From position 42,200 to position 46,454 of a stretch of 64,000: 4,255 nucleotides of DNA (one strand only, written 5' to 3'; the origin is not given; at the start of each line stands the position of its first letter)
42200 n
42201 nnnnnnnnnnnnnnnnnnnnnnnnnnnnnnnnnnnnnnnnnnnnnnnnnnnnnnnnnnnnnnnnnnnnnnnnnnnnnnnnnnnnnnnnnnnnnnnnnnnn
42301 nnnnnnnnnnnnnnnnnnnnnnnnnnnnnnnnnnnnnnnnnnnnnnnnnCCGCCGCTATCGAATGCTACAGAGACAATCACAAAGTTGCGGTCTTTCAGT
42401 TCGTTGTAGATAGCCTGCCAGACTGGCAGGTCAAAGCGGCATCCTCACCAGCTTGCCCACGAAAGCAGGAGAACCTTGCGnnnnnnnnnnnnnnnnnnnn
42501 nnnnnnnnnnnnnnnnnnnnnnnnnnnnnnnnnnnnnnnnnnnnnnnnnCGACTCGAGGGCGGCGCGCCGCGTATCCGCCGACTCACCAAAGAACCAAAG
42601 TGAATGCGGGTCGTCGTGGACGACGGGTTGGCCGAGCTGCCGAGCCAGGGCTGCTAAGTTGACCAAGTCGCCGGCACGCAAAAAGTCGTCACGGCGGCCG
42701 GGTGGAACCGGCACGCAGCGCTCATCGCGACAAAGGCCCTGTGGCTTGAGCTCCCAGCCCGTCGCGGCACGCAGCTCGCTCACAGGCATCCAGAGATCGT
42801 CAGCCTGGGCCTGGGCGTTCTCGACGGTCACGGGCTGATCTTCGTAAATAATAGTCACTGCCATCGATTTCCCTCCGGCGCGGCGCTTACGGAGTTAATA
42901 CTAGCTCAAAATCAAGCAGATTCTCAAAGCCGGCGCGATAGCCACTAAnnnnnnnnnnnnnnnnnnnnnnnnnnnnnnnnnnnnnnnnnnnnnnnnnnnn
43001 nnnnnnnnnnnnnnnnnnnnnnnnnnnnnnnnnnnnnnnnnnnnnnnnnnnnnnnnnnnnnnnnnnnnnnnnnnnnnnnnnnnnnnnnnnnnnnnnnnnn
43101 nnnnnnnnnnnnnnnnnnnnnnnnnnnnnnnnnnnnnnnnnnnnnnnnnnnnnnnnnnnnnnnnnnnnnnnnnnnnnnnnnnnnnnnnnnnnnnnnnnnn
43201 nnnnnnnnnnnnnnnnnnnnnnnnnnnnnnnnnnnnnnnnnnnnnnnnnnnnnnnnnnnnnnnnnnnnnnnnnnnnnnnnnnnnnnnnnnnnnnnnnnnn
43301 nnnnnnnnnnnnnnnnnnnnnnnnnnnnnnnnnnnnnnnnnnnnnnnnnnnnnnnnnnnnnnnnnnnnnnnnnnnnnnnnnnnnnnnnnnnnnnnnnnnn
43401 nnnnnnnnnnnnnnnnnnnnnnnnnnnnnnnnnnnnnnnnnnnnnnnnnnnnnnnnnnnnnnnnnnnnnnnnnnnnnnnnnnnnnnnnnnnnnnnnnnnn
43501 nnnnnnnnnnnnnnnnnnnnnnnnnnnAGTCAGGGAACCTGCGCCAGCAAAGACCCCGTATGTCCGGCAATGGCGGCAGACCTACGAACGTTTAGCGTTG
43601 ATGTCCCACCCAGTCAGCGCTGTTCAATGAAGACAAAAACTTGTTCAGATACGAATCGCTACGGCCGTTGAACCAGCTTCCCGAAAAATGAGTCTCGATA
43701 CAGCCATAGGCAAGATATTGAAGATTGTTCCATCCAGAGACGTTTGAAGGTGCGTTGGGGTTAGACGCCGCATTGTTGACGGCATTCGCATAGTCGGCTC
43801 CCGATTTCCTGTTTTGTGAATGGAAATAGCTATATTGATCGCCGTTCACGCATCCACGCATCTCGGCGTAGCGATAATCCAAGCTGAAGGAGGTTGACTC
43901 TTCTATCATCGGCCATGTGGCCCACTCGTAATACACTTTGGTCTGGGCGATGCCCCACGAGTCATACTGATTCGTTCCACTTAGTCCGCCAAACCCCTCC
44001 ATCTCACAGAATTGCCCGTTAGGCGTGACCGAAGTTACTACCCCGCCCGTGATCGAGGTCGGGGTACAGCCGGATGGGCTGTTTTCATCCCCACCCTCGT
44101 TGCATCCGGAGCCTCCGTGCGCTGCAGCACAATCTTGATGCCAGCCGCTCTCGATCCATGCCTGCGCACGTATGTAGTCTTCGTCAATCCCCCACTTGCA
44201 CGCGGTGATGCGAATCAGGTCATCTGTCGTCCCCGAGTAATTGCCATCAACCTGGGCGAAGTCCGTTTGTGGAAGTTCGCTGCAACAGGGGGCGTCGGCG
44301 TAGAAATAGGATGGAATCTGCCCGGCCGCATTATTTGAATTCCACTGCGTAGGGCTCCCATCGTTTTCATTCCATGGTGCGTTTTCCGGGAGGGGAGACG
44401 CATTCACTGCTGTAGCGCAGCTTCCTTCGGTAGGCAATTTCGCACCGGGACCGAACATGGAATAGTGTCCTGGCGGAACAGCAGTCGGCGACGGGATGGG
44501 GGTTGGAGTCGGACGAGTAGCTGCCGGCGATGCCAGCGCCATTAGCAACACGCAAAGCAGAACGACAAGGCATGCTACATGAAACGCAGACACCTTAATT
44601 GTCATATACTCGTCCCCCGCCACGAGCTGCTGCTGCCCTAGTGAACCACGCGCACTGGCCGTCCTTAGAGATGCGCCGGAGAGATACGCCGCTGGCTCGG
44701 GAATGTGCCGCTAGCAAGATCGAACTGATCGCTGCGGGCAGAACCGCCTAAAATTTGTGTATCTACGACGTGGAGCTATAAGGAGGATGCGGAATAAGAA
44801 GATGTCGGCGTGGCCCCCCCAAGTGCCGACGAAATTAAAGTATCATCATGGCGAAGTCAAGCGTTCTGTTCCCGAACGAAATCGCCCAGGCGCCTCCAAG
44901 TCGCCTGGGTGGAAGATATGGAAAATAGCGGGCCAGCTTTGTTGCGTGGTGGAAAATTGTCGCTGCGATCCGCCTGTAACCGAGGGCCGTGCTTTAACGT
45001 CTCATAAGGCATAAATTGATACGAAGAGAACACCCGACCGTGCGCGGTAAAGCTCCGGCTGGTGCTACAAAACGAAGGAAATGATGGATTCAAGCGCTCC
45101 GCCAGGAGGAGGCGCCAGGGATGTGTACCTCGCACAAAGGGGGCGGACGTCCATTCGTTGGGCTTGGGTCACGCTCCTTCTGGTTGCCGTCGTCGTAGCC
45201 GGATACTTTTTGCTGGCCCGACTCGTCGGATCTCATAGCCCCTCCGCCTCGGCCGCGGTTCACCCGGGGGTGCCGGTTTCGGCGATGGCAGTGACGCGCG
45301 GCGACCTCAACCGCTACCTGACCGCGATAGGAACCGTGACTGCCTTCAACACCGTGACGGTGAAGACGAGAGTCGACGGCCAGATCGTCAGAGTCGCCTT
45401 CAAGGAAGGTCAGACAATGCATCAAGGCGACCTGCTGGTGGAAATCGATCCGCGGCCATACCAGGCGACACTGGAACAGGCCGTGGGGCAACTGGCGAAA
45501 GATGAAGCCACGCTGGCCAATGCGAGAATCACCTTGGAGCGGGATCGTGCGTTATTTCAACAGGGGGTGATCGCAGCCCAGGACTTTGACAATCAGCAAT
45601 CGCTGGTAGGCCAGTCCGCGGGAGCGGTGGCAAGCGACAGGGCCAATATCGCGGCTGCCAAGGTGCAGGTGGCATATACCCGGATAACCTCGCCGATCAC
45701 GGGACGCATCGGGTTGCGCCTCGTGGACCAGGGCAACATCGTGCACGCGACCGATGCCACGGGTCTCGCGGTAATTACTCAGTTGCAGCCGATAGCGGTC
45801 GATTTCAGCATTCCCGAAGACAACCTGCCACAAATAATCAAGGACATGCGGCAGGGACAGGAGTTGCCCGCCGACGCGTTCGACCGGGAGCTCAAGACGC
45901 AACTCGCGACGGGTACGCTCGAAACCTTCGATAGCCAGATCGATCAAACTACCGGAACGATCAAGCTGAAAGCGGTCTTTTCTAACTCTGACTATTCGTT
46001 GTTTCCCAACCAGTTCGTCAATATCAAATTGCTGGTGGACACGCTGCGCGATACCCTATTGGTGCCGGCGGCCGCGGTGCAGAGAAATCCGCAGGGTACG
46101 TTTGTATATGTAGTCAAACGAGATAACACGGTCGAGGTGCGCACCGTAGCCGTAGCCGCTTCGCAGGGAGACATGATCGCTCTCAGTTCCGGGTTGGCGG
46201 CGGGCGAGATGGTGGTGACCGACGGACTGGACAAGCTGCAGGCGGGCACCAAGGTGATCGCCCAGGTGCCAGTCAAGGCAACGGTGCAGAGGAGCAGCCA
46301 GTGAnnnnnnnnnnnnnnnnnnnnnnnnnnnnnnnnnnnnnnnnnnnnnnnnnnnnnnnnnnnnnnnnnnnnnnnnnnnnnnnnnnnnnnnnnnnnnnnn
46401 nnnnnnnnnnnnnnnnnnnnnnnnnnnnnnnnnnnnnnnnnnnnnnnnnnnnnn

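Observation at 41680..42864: Candidate selenoprotein: TlpA/ResA-like redoxin with UGA at the catalytic Cys position and an fdhF-like SECIS hairpin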

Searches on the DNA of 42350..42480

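Call 17: search_rna_families(source=window, start=42350, end=42480, threshold=evalue, max_evalue=10, show_alignments=3)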
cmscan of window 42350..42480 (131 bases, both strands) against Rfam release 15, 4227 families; matches with E-value up to 10: 1.
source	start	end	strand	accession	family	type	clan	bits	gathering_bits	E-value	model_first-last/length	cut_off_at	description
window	42435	42477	+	RF02534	Noro_CRE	Cis-reg;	-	12.3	35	3.2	1-52/52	no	Norovirus cis-acting replication element (CRE)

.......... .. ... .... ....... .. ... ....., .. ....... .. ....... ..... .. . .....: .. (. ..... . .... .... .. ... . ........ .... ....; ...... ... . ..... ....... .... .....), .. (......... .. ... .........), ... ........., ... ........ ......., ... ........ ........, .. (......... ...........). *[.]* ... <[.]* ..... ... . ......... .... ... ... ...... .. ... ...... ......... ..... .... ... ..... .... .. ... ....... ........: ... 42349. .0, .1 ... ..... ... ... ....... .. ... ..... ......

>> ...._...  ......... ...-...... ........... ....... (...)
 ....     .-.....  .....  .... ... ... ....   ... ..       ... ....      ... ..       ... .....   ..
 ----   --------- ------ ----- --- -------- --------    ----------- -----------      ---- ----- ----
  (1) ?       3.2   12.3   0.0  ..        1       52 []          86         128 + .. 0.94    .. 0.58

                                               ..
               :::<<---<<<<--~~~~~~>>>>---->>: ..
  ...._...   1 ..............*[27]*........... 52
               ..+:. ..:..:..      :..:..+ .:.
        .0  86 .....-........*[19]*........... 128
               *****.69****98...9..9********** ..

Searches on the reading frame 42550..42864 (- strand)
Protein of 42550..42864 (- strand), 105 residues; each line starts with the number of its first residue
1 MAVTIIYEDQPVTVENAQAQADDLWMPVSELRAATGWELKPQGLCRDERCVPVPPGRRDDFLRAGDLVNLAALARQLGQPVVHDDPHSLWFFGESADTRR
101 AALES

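Call 67: predict_structure(alignment_id=A5)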
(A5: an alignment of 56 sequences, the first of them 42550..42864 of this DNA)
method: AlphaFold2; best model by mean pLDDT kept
length: 105 residues; sequences in the alignment: 56
mean_pLDDT: 93.1   pTM: 0.84
mean pLDDT of the five models: 93.1, 93.0, 92.3, 92.1, 91.6
residues with pLDDT >= 90: 89; 70-90: 15; 50-70: 1; < 50: 0
segments of 3 or more residues with pLDDT < 50: none
pLDDT, mean of each block of 10 residues (from residue 1): 93 96 97 96 95 95 94 95 96 83 76
secondary structure, 60 per line:
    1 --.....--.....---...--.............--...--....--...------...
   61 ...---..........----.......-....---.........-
elements in order: E3-7 E10-14 E18-20 E23-27 H28-35 E38-40 E43-46 E49-51 H58-61 E67-69 H70-76 E81-84 E89-92 H96-104

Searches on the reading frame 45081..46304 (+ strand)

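Call 31: search_protein_families(library=ncbifam, proteins=[window:45081-46304:+], max_evalue=0.00001)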
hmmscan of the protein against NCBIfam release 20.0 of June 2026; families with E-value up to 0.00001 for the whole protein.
window:45081-46304:+ (407 aa): 20 families
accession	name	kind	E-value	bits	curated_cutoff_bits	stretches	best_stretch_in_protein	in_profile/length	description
NF008589.1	PRK11556.1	equivalog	4.6e-119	397.8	391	1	56-392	49-385/392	MdtA/MuxA family multidrug efflux RND transporter periplasmic adaptor subunit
TIGR01730.1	RND_mfp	subfamily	5.7e-76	255.5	94.9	1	66-393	1-320/322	efflux RND transporter periplasmic adaptor subunit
NF011604.1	PRK15030.1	equivalog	3.6e-54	184.3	765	1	83-396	57-377/397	multidrug efflux RND transporter periplasmic adaptor subunit AcrA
NF033138.2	RND-peri-MexC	equivalog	4.8e-53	180.6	625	1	48-395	19-372/375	MexC family multidrug efflux RND transporter periplasmic adaptor subunit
NF045904.1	RND-peri-MexE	equivalog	3.2e-48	164.5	714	1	53-396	26-370/390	multidrug efflux RND transporter periplasmic adaptor subunit MexE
NF007132.1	PRK09578.1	equivalog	4.4e-48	164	512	1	64-397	38-378/396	MexX/AxyX family multidrug efflux RND transporter periplasmic adaptor subunit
NF007362.0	PRK09859.1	equivalog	5.5e-48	164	738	1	33-394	7-371/385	multidrug transporter subunit MdtE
NF033834.1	RND_adapt_MexA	exception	1.6e-41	142.7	750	1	42-400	15-365/373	multidrug efflux RND transporter periplasmic adaptor subunit MexA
NF000272.2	OqxA_adapt_sub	exception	5.7e-36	124.3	835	1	24-389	2-374/391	multidrug efflux RND transporter periplasmic adaptor subunit OqxA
TIGR00999.1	8a0102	subfamily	1.8e-32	112.5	319.3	1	110-383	1-267/271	CzcB/NccB family metal efflux transporter periplasmic adaptor subunit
NF008606.0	PRK11578.1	equivalog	6.6e-17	61.7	342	1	60-380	30-362/371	macrolide transporter subunit MacA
NF007785.0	PRK10476.1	equivalog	5.4e-15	55.1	376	1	82-156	40-113/347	multidrug transporter subunit MdtN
TIGR00998.1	8a0101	subfamily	9.4e-14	51.1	390.8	1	90-144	41-95/334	EmrA/EmrK family multidrug efflux transporter periplasmic adaptor subunit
NF002939.0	PRK03598.1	equivalog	3.3e-12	46.2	393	1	80-149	34-102/332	secretion protein HlyD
NF007303.0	PRK09783.1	subfamily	1e-10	40.6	390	1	189-386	205-392/414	copper/silver efflux system membrane fusion protein CusB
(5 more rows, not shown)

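Call 32: search_protein_families(library=pfam, proteins=[window:45081-46304:+], max_evalue=0.00001)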
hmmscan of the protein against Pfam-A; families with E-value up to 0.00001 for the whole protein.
window:45081-46304:+ (407 aa): 3 families
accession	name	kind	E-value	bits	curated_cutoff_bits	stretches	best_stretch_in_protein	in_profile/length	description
PF16576.10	HlyD_D23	-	5.1e-12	46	30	1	76-313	2-214/214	Barrel-sandwich domain of CusB or HlyD membrane-fusion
PF13437.12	HlyD_3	-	2e-09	38.6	22.2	0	202-302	2-95/106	HlyD family secretion protein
PF13533.13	Biotin_lipoyl_2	-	5.3e-06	26.6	29.8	0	92-123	1-32/32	Biotin-lipoyl like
